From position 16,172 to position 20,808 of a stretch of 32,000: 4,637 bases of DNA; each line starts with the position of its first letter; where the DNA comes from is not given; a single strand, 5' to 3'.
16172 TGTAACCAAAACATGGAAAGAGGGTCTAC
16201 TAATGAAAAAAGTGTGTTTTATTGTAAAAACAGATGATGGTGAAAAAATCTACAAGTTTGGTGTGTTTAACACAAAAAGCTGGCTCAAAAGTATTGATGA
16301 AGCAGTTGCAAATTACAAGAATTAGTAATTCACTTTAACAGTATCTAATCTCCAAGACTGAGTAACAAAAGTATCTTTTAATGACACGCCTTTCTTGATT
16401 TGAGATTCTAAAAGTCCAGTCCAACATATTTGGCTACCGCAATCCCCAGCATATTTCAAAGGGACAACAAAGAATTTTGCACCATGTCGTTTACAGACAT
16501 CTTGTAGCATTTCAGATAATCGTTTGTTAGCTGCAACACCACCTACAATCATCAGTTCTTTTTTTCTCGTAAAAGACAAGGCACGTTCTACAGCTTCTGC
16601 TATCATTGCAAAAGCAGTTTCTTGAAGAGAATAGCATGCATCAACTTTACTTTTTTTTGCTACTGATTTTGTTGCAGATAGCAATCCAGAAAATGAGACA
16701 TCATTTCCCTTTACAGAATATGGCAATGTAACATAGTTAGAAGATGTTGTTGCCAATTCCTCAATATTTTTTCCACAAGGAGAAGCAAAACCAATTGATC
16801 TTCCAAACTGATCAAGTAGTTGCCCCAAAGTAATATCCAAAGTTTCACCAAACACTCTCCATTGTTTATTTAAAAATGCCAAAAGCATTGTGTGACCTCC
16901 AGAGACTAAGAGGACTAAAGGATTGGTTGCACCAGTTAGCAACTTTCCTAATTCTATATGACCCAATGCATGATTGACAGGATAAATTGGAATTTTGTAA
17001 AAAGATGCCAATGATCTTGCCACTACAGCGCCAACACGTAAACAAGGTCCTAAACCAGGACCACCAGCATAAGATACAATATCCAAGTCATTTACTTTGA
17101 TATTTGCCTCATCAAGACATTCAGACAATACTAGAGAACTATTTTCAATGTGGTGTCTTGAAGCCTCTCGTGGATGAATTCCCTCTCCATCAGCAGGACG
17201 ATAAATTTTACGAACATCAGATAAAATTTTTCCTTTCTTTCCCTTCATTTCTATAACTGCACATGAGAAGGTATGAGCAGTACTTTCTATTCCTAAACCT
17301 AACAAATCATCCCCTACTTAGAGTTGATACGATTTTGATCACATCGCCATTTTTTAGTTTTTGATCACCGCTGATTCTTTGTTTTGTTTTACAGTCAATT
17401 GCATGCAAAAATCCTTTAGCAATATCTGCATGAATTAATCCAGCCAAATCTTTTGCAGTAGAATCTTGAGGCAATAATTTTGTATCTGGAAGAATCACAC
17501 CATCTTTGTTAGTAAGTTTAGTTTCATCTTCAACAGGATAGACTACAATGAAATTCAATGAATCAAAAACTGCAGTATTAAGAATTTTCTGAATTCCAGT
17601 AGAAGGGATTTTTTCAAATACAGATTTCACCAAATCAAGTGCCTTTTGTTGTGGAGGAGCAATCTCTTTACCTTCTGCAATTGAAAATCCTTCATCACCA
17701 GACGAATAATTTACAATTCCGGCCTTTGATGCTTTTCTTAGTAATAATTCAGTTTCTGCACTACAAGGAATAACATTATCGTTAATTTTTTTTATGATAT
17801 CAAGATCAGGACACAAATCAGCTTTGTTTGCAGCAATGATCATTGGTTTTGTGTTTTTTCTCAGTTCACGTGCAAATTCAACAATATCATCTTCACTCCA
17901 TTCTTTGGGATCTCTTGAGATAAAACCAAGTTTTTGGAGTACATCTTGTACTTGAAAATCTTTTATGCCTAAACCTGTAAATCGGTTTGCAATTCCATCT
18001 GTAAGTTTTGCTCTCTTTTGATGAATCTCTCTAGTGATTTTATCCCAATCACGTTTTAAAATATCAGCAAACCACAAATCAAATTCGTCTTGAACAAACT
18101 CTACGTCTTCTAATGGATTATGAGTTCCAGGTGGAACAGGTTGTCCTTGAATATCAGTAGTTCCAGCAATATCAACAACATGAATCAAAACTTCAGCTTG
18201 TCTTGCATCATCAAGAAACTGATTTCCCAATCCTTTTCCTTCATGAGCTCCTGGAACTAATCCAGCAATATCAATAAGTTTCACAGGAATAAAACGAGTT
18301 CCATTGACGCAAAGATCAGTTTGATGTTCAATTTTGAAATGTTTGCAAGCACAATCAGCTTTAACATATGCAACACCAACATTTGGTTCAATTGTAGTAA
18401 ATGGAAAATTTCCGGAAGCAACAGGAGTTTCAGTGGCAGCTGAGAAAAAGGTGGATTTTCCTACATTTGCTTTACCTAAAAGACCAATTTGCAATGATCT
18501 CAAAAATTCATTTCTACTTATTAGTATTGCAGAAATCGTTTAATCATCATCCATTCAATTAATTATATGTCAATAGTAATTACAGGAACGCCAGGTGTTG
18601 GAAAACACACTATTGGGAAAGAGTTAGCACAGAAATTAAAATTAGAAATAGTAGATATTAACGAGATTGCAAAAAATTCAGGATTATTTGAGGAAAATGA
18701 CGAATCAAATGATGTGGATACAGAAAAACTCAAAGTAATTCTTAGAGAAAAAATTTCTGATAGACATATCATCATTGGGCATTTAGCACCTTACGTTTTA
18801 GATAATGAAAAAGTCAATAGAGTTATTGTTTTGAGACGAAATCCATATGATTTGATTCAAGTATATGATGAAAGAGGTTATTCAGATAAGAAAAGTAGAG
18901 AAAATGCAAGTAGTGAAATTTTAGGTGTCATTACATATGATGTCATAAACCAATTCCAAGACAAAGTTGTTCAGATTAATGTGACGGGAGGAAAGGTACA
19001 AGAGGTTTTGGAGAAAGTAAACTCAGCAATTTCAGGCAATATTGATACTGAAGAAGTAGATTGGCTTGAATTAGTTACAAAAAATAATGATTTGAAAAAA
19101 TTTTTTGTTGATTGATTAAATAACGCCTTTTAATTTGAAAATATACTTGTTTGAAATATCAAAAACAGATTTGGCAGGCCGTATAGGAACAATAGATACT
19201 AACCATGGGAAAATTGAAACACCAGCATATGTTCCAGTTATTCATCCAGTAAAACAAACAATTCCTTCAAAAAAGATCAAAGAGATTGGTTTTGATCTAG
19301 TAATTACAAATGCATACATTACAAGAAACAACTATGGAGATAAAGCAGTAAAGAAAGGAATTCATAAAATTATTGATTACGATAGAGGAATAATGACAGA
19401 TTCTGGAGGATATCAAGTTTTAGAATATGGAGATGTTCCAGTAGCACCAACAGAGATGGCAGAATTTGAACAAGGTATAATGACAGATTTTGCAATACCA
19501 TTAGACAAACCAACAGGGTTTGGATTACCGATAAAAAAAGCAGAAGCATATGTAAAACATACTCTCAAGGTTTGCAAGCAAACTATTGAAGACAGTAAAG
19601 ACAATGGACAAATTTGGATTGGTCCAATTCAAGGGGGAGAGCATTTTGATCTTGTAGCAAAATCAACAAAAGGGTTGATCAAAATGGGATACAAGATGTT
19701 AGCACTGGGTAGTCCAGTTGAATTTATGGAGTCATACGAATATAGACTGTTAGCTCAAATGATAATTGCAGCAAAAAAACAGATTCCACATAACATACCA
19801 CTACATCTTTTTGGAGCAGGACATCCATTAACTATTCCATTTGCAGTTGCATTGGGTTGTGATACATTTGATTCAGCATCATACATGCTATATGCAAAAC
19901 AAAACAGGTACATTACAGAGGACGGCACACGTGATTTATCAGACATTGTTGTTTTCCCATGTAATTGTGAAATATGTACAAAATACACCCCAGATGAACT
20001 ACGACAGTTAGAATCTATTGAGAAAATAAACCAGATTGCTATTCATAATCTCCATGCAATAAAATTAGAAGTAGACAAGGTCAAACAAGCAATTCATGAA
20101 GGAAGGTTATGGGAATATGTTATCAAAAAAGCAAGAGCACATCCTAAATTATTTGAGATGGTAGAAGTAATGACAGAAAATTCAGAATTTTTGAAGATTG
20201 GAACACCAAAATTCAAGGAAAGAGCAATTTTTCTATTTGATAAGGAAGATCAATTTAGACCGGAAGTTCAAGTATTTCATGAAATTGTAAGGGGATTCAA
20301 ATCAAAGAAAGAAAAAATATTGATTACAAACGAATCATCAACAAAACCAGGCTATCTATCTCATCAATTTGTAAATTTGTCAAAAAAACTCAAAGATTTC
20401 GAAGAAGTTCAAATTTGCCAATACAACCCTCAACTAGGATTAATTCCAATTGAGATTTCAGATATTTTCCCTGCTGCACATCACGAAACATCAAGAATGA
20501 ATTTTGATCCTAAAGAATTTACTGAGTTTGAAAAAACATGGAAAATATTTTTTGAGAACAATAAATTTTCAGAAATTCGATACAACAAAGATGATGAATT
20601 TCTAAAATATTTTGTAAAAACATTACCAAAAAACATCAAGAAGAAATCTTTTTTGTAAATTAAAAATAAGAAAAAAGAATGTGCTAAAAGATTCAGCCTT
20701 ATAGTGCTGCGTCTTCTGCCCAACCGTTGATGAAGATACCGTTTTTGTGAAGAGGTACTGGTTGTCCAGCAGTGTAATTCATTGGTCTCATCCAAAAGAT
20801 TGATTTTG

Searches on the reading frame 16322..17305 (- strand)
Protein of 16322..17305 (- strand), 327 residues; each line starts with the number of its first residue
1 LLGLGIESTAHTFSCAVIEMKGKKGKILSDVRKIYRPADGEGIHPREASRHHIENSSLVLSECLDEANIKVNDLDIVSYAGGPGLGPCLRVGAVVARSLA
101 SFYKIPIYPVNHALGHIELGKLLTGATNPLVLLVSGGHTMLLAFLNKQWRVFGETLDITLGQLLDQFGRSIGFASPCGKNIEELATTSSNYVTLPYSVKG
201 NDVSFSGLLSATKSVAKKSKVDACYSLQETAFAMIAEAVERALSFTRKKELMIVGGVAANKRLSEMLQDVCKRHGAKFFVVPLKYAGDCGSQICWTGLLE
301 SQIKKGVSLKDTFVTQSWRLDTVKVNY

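Call 12: search_protein_families(library=pfam, proteins=[window:16322-17305:-])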
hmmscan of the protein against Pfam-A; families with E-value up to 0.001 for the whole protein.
window:16322-17305:- (327 aa): 2 families
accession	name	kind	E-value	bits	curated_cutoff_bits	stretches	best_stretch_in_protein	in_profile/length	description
PF00814.31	TsaD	-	1.3e-69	235.3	24.8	1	37-294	15-263/264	tRNA N6-adenosine threonylcarbamoyltransferase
PF22521.2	HypF_C_2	-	1.7e-06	28.4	27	1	177-282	119-228/241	Carbamoyltransferase, Kae1-like Domain, second subdomain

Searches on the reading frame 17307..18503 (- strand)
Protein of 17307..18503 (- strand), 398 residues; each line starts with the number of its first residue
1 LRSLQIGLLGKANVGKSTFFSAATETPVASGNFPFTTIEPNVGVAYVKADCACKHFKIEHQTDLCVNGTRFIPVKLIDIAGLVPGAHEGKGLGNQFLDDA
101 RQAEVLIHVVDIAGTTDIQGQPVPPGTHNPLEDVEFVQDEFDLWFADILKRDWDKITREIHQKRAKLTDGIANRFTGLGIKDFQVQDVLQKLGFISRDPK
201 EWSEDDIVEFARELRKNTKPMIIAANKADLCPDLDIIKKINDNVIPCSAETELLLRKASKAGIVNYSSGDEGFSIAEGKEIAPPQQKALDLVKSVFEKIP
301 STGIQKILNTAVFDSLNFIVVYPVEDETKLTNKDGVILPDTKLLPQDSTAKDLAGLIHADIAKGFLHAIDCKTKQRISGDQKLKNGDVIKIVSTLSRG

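Call 12: search_protein_families(library=pfam, proteins=[window:17307-18503:-])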
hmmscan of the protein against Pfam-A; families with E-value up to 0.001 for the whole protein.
window:17307-18503:- (398 aa): 4 families
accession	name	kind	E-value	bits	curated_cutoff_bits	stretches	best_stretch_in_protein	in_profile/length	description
PF08438.16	YGR210-like_G4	-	4.2e-31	108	24.7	1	224-326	1-108/108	Obg-like GTPase YGR210-like, G4 motif-containing domain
PF01926.29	MMR_HSR1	-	9e-18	64.9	21.9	1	5-114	1-87/113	50S ribosome-binding GTPase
PF02824.27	TGS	-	1.5e-10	41.4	22.2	1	336-392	3-59/60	TGS domain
PF02421.24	FeoB_N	-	8.1e-06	25.9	27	1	5-47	2-44/156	Ferrous iron transport protein B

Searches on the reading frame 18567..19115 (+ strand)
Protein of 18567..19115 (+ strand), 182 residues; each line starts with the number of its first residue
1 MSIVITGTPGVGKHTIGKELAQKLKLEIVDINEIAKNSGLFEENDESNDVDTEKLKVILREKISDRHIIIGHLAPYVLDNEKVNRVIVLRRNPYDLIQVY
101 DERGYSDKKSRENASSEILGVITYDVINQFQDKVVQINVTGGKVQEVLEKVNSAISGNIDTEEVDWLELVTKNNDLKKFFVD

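Call 39: search_protein_families(library=pfam, proteins=[window:18567-19115:+])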
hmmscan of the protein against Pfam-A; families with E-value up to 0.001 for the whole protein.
window:18567-19115:+ (182 aa): 6 families
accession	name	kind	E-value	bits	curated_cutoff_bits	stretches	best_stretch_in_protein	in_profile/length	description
PF13238.12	AAA_18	-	9.3e-17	62.1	29.4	1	3-119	1-127/128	AAA domain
PF13189.12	Cytidylate_kin2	-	4.8e-08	33.8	28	1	3-49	2-51/176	Cytidylate kinase-like family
PF13207.12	AAA_17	-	2.9e-05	24.8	27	1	6-63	1-65/136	AAA domain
PF01202.28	SKI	-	7.2e-05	23.4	22.1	1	9-50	1-48/159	Shikimate kinase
PF08433.16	KTI12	-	0.00055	20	22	0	3-57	4-58/271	Chromatin associated protein KTI12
PF20720.3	nSTAND3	-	0.00082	19.5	27.2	0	3-41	20-61/155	Novel STAND NTPase 3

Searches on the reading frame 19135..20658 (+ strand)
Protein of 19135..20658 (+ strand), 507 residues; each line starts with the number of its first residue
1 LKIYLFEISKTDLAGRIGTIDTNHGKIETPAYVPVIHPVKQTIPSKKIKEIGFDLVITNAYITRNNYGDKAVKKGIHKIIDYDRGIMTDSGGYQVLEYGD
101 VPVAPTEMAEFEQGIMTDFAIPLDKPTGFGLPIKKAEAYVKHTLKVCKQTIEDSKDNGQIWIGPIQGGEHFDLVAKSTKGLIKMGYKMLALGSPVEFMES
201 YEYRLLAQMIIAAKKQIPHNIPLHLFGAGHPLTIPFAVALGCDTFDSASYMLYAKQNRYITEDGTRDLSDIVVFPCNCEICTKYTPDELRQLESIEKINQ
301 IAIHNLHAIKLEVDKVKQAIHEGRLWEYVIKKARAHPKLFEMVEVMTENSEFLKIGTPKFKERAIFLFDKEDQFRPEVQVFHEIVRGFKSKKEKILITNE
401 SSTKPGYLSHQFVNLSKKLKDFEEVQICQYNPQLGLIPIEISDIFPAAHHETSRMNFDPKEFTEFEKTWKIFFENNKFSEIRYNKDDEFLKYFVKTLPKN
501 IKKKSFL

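Call 39: search_protein_families(library=pfam, proteins=[window:19135-20658:+])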
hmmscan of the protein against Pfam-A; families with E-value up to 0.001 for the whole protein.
window:19135-20658:+ (507 aa): 1 family
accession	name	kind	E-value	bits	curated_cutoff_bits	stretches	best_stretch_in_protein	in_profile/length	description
PF01702.25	TGT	-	3.5e-78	263.6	26.3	1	15-337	3-356/357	Queuine tRNA-ribosyltransferase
